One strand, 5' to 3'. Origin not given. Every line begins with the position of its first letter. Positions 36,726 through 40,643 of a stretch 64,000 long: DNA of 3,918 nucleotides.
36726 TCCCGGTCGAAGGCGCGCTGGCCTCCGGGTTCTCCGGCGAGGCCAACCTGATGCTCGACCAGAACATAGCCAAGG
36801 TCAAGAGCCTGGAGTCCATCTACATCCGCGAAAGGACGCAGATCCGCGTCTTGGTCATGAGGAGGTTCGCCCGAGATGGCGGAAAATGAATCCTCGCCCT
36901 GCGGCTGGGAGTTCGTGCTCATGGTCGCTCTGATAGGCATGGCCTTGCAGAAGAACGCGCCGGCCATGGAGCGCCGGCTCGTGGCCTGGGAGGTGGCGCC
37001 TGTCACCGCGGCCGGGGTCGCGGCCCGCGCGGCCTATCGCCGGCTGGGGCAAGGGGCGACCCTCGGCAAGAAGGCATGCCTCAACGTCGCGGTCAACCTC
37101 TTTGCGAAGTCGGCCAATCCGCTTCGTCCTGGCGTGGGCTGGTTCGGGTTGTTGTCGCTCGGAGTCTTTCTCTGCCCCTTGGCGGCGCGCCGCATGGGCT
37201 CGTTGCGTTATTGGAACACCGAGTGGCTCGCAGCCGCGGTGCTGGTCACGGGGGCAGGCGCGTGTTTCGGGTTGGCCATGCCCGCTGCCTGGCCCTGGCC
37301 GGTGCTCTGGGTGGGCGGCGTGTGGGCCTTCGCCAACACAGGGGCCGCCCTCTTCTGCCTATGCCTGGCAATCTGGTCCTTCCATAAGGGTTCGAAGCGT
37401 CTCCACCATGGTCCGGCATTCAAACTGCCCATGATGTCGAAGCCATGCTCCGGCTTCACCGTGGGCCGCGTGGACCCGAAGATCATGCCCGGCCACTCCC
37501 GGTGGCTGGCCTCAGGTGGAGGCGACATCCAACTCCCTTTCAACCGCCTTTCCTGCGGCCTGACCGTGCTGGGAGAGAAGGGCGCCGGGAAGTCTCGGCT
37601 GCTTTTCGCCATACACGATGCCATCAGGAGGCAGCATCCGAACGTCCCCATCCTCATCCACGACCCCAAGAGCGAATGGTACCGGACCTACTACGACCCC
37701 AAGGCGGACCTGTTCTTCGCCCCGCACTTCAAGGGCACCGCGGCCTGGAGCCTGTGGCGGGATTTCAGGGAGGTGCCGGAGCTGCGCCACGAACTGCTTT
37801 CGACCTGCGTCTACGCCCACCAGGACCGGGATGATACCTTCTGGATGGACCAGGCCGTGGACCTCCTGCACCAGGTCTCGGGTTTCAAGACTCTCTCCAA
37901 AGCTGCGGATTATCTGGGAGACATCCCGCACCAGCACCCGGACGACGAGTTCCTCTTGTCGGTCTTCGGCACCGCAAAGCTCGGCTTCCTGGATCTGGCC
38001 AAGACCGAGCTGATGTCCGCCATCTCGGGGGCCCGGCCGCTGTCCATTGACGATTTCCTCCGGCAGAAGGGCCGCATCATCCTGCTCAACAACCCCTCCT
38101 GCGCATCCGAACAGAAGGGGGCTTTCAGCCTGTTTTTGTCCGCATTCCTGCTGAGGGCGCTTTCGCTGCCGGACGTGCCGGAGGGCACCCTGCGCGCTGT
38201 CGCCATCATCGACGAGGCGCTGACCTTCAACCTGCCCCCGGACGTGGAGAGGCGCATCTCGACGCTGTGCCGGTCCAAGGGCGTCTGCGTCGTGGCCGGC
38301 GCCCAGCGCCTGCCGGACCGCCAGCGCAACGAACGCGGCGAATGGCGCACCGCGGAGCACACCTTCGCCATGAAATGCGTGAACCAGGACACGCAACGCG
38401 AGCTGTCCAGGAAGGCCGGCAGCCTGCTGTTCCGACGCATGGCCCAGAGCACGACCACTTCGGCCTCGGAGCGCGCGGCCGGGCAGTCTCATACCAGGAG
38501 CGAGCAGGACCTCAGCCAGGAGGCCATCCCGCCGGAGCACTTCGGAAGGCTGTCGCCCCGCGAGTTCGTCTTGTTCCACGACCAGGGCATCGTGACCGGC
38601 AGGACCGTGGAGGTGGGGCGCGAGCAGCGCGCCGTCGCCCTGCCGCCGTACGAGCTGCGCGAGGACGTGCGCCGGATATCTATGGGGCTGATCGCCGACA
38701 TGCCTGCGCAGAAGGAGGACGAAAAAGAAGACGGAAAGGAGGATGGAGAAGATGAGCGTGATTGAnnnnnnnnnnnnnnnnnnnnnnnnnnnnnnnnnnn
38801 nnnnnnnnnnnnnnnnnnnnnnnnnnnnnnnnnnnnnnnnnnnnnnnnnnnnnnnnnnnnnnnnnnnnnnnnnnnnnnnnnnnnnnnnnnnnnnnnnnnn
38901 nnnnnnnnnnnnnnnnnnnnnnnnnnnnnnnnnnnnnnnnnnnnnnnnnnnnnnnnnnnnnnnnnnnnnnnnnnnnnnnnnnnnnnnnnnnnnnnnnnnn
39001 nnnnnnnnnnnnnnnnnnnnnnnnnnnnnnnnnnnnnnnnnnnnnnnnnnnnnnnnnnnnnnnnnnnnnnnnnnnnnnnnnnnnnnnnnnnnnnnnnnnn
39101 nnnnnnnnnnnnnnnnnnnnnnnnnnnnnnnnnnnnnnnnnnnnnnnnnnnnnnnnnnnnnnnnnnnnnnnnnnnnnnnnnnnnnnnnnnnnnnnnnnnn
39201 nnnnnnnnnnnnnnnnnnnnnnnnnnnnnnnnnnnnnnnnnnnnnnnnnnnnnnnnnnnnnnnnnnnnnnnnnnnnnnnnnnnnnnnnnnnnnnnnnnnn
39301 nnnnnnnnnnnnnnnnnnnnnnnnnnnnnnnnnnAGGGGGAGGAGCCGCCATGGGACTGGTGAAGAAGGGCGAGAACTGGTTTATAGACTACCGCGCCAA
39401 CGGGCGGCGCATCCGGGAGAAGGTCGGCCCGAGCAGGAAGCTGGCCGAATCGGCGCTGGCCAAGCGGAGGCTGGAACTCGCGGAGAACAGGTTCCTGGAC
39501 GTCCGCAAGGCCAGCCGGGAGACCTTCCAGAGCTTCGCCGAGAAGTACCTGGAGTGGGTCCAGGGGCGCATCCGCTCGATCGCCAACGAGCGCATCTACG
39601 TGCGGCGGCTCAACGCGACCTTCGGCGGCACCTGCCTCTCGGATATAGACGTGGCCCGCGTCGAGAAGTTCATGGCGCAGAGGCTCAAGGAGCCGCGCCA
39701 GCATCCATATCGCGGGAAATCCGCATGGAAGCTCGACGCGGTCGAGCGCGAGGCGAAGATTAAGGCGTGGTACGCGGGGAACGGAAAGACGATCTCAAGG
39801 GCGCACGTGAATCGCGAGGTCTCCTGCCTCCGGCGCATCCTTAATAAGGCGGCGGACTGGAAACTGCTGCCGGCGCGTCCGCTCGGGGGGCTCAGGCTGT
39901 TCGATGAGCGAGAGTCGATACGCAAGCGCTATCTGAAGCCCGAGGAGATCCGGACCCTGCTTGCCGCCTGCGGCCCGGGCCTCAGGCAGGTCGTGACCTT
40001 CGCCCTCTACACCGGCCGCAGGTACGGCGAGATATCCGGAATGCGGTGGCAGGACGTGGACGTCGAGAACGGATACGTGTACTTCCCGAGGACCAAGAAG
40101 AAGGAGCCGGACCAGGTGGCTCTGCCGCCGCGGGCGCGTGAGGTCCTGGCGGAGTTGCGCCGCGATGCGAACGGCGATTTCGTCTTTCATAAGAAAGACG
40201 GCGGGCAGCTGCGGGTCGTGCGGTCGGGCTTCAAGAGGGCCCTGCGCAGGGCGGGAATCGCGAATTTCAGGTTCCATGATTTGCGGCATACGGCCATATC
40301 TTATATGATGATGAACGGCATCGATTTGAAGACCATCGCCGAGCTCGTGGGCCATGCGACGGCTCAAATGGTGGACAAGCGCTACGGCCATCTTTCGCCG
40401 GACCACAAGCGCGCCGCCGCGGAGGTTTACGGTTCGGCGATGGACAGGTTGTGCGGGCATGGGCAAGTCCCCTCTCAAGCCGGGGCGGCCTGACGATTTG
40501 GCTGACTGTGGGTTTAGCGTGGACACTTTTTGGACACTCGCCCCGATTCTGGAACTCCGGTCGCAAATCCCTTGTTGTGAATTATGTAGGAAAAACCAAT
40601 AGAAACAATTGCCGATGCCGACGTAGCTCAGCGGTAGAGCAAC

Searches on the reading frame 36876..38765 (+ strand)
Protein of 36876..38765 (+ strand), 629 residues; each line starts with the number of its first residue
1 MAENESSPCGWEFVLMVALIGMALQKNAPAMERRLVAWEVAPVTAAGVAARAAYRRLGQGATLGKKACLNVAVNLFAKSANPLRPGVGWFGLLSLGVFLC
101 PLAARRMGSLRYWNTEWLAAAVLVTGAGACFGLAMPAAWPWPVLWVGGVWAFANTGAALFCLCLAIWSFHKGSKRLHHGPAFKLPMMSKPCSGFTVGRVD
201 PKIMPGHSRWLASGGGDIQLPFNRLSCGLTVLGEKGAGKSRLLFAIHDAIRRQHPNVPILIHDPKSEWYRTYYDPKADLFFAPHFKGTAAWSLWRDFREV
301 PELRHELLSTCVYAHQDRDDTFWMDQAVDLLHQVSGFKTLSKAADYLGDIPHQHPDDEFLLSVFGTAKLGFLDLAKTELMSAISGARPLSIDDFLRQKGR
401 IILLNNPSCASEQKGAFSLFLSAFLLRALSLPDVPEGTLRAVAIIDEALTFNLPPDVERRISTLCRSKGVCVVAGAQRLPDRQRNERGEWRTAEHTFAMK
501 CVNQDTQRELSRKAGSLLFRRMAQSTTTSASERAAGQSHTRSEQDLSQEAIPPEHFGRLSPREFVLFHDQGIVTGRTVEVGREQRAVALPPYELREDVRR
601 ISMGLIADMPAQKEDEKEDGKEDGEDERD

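Call 55: search_protein_families(library=pfam, proteins=[window:36876-38765:+], max_evalue=0.001)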
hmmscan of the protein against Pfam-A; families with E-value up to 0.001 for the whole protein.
window:36876-38765:+ (629 aa): 2 families
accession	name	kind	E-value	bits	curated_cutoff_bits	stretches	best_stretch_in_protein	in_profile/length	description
PF10412.15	TrwB_AAD_bind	-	2.1e-13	50.4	20.5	1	217-334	6-120/387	Type IV secretion-system coupling protein DNA-binding domain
PF12696.13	TraG-D_C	-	7.8e-06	26.3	22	1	442-560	3-125/126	TraM recognition site of TraD and TraG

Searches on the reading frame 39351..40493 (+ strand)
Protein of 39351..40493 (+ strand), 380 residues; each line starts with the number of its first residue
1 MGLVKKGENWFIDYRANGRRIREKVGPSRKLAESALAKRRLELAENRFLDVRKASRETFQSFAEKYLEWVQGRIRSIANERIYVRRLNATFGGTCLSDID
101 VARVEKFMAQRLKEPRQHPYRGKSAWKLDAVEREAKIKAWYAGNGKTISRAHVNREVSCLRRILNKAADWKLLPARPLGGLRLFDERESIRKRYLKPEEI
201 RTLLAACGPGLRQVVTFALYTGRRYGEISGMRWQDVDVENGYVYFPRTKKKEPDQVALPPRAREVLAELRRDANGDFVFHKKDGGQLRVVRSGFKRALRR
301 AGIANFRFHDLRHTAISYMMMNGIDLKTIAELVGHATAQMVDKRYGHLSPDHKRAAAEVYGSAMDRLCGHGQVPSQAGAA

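Call 55: search_protein_families(library=pfam, proteins=[window:39351-40493:+], max_evalue=0.001)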
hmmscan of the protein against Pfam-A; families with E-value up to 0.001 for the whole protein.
window:39351-40493:+ (380 aa): 1 family
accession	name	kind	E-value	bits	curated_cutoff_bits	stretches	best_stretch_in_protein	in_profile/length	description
PF00589.27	Phage_integrase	-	8.5e-29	101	27.1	1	194-350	2-170/172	Phage integrase family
